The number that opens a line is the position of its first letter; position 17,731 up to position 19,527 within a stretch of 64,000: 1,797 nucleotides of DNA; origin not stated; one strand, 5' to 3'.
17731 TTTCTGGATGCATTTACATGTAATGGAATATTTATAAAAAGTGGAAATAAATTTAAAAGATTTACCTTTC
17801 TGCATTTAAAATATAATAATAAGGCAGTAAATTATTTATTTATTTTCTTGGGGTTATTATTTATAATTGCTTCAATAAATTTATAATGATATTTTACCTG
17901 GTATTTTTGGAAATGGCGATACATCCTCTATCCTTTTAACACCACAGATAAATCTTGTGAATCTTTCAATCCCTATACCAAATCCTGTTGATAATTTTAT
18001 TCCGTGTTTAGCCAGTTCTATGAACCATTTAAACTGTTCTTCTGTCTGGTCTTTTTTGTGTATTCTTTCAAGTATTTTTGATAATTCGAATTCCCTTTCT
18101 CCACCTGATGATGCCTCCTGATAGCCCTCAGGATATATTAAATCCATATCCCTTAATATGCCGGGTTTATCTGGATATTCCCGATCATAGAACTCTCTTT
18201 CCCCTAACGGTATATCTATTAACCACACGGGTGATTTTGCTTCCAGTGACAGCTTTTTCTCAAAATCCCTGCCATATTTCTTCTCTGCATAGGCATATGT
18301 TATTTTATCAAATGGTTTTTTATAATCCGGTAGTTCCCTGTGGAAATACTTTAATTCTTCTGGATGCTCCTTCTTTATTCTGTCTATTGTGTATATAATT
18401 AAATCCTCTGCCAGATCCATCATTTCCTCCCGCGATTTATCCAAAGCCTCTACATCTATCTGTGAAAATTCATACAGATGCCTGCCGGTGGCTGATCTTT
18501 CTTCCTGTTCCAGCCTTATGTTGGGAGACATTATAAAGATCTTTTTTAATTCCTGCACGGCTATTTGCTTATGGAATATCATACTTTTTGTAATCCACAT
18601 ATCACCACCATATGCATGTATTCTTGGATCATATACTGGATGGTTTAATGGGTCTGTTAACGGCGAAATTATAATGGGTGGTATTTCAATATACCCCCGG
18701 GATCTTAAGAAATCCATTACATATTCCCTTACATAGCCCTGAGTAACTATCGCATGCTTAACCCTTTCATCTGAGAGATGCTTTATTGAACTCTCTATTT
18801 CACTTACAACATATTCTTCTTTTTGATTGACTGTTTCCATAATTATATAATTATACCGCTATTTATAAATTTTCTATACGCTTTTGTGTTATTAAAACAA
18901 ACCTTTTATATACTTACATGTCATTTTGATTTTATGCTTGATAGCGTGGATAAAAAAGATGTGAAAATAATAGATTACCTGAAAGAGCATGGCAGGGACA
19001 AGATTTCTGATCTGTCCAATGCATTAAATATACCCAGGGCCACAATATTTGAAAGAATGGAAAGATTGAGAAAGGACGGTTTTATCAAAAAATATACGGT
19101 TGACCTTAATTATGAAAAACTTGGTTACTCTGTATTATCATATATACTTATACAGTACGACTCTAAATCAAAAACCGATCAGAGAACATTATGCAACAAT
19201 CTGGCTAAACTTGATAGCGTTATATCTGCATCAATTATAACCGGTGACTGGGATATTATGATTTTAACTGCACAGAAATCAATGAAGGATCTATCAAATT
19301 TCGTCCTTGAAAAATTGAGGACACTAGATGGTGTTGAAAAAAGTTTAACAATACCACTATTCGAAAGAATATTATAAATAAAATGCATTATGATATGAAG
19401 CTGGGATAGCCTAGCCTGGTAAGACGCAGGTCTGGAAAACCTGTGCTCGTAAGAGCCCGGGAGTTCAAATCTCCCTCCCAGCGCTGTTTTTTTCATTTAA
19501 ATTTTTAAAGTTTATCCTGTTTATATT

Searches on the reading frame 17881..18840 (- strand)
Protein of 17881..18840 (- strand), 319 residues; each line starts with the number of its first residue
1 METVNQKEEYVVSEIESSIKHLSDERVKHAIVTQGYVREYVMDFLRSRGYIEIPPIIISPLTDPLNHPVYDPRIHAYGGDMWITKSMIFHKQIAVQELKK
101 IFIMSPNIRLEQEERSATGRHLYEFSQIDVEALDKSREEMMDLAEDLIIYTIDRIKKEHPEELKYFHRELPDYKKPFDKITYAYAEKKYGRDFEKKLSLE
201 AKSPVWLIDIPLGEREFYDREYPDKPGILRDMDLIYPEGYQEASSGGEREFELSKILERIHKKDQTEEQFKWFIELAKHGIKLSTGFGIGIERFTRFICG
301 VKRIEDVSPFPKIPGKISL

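Call 4: search_protein_families(library=pfam, proteins=[window:17881-18840:-], max_evalue=0.01)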
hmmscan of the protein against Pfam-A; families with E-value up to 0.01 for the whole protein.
window:17881-18840:- (319 aa): 1 family
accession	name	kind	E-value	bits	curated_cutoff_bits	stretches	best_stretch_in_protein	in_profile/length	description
PF00152.25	tRNA-synt_2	-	3.4e-43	148.3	25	1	19-312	10-306/308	tRNA synthetases class II (D, K and N)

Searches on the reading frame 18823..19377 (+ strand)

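Call 4: search_protein_families(library=pfam, proteins=[window:18823-19377:+], max_evalue=0.01)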
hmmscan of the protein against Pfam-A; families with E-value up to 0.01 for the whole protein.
window:18823-19377:+ (184 aa): 7 families
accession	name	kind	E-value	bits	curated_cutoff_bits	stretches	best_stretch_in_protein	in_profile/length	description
PF01037.27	AsnC_trans_reg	-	8.9e-11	42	25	1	109-180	2-71/73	Lrp/AsnC ligand binding domain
PF13412.12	HTH_24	-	5.7e-09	35.9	21.9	1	43-89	2-48/48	Winged helix-turn-helix DNA-binding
PF13404.12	HTH_AsnC-type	-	2.3e-06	27.8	27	1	43-83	2-42/42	AsnC-type helix-turn-helix domain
PF01978.25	TrmB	-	4.2e-05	23.8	25.6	1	52-91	16-55/68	Sugar-specific transcriptional regulator TrmB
PF01022.26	HTH_5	-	4.5e-05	23.7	22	1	45-90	3-47/47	Bacterial regulatory protein, arsR family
PF09339.16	HTH_IclR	-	8.5e-05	22.7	22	1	48-89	7-49/52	IclR helix-turn-helix domain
PF01047.28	MarR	-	0.00031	21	24.6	1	48-91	7-50/59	MarR family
